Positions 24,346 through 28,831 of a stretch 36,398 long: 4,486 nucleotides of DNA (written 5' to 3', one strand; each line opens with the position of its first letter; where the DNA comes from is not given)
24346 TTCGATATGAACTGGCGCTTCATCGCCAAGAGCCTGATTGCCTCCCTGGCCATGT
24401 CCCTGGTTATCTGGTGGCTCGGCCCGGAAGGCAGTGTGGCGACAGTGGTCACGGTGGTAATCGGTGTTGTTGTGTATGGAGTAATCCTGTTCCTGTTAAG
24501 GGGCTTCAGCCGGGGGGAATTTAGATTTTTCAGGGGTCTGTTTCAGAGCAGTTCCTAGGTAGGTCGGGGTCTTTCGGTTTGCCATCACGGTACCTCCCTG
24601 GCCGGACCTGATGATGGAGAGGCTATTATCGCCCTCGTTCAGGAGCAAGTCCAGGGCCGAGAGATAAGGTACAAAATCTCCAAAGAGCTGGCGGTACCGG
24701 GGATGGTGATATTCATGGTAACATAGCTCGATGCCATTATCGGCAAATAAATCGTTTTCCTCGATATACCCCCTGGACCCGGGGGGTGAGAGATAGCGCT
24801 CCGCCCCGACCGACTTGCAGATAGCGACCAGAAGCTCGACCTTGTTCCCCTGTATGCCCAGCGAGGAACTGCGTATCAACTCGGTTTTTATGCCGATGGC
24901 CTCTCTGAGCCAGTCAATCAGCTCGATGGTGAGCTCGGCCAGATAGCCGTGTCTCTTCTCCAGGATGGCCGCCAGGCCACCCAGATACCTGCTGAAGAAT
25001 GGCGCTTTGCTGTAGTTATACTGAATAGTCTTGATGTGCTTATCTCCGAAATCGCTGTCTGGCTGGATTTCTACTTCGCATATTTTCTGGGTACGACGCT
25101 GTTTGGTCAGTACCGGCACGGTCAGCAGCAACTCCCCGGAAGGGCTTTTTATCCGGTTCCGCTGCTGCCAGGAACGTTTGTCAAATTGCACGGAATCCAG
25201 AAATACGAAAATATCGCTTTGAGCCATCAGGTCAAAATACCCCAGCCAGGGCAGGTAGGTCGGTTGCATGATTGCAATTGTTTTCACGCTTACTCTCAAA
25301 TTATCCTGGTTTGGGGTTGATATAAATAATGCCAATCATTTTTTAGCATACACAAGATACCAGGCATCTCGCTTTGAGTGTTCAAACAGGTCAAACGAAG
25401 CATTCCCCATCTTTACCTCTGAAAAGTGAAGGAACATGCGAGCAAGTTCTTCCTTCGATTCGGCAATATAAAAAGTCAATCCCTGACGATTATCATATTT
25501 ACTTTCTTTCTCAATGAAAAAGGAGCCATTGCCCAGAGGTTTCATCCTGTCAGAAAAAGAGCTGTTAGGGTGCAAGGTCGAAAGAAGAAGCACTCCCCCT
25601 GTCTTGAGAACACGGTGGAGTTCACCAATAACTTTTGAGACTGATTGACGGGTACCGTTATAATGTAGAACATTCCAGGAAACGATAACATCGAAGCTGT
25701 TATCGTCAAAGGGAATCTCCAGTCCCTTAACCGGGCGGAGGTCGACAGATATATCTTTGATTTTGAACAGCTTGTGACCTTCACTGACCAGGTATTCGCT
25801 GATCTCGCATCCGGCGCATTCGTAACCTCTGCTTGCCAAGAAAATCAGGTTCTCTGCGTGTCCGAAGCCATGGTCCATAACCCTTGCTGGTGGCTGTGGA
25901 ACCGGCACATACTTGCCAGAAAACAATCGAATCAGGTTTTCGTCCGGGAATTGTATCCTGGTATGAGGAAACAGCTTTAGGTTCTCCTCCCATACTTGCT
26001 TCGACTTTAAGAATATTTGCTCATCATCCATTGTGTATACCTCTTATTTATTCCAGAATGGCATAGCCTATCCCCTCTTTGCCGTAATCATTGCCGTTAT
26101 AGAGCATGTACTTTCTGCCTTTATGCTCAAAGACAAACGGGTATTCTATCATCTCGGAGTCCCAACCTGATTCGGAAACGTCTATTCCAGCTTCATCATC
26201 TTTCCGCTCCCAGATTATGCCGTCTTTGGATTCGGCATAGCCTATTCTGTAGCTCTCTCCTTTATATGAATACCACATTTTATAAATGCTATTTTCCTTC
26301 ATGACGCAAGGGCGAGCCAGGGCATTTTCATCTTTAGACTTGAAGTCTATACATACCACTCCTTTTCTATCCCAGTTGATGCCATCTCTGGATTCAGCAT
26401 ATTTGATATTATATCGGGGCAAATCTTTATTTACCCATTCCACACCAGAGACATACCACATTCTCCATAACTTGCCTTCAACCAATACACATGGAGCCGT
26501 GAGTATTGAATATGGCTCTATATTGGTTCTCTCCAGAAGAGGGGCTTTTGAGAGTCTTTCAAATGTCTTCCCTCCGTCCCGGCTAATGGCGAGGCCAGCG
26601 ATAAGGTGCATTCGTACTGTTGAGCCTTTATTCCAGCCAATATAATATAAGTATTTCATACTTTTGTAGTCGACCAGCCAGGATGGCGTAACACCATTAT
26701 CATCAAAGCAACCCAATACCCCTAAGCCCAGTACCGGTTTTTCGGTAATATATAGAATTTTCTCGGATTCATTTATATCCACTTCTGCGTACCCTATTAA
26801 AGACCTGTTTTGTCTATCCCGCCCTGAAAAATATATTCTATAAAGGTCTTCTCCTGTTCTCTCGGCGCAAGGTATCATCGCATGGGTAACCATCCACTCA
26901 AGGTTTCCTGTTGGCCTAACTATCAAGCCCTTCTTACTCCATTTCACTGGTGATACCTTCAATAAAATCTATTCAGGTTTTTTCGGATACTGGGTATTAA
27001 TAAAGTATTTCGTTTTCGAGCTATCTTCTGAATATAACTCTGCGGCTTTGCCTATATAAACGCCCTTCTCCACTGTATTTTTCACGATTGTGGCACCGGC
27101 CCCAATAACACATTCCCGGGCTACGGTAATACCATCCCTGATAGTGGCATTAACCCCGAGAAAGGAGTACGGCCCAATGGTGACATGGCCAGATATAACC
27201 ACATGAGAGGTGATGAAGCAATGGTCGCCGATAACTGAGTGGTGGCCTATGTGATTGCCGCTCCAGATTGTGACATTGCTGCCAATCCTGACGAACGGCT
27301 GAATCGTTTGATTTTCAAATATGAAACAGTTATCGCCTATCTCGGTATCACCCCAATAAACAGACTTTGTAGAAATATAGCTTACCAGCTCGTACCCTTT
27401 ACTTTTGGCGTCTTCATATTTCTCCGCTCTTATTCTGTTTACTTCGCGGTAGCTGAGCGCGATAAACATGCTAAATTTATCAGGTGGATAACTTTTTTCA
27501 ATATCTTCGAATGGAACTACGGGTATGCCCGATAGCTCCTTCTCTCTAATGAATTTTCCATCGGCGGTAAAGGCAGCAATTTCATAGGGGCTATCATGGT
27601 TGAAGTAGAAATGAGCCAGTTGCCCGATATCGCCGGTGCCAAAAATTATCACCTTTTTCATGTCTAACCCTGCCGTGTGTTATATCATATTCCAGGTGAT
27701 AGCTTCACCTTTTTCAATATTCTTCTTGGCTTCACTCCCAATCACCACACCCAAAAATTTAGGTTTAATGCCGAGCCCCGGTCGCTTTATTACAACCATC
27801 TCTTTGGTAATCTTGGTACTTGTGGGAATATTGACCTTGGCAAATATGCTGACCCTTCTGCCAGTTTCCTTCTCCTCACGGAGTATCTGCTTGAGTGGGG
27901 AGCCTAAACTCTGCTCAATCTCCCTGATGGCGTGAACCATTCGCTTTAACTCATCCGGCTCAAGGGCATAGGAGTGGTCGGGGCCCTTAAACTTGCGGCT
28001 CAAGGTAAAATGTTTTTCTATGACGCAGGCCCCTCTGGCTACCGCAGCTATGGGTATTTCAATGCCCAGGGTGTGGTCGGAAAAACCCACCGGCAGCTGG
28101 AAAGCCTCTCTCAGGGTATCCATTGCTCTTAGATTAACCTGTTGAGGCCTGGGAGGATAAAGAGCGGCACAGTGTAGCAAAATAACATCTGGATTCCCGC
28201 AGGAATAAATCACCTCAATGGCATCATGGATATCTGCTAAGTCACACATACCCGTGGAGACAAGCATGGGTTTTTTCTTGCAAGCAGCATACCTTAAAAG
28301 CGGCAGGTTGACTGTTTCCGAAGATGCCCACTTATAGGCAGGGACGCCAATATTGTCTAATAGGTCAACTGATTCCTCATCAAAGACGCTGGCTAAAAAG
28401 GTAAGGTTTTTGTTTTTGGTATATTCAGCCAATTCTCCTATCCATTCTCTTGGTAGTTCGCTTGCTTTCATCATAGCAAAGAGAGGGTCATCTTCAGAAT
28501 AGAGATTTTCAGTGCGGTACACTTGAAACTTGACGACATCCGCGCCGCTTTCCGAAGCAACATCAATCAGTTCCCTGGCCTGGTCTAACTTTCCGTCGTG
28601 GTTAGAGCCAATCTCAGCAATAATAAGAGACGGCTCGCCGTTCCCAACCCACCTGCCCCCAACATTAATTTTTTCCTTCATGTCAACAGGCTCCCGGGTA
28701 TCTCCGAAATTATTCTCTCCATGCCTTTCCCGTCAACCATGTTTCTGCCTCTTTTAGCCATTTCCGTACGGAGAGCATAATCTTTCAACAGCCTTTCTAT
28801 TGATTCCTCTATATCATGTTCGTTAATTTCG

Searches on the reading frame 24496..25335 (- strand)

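Call 74: search_protein_families(library=pfam, proteins=[window:24496-25335:-])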
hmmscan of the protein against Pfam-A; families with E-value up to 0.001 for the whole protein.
window:24496-25335:- (279 aa): 1 family
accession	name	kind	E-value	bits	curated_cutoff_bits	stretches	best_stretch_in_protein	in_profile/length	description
PF08889.16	WbqC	-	1.1e-75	254.7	21.3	1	24-239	1-216/218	WbqC-like protein family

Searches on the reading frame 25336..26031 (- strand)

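Call 74: search_protein_families(library=pfam, proteins=[window:25336-26031:-])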
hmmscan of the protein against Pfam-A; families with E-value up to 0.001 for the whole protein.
window:25336-26031:- (231 aa): 7 families
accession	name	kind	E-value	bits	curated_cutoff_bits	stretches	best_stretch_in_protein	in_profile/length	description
PF08241.18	Methyltransf_11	-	2.2e-15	57.5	21.2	1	53-149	2-94/95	Methyltransferase domain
PF13649.12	Methyltransf_25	-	3e-14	53.9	27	1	51-146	1-97/97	Methyltransferase domain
PF13489.12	Methyltransf_23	-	1.6e-11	44.7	27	1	25-164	5-128/164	Methyltransferase domain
PF13847.12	Methyltransf_31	-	4.8e-08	33.3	27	1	50-154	6-113/145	Methyltransferase domain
PF08242.18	Methyltransf_12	-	2.2e-07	31.9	30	1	53-148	2-98/98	Methyltransferase domain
PF01209.24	Ubie_methyltran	-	1.3e-05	25.1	20.1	1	66-149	69-150/233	ubiE/COQ5 methyltransferase family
PF03848.20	TehB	-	7.4e-05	22.7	20.4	1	48-150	31-132/193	Tellurite resistance protein TehB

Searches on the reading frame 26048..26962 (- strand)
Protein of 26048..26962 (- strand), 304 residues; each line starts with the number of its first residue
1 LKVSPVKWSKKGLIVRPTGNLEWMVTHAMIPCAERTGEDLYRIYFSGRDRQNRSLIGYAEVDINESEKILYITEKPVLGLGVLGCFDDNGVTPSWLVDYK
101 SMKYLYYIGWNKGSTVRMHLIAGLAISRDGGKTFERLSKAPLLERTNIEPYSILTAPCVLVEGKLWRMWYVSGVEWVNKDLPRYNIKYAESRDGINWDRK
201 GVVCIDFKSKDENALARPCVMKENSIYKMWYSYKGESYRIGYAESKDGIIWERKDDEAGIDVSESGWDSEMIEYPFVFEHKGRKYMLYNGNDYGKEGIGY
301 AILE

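Call 74: search_protein_families(library=pfam, proteins=[window:26048-26962:-])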
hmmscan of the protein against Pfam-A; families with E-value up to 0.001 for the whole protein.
window:26048-26962:- (304 aa): 1 family
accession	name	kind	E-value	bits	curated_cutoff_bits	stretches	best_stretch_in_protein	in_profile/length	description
PF04041.19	Glyco_hydro_130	-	2.1e-05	24.1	26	1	179-289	62-173/320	beta-1,4-mannooligosaccharide phosphorylase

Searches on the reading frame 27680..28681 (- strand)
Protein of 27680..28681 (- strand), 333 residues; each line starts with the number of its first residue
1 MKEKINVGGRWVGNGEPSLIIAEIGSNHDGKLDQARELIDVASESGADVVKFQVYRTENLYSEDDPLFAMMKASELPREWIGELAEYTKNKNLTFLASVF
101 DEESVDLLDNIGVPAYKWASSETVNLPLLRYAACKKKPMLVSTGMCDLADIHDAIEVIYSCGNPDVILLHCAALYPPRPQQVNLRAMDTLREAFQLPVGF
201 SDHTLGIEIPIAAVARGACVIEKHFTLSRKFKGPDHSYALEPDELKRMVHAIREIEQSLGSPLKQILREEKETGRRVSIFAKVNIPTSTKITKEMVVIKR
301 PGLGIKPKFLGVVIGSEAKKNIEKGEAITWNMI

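Call 74: search_protein_families(library=pfam, proteins=[window:27680-28681:-])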
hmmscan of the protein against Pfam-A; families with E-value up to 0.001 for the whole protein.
window:27680-28681:- (333 aa): 2 families
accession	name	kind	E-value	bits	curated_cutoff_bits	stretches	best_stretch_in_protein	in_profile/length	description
PF03102.20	NeuB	-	9.4e-83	277.8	22.1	1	38-262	1-239/241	NeuB family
PF08666.17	SAF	-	1.2e-10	42.2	21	1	278-333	3-62/63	SAF domain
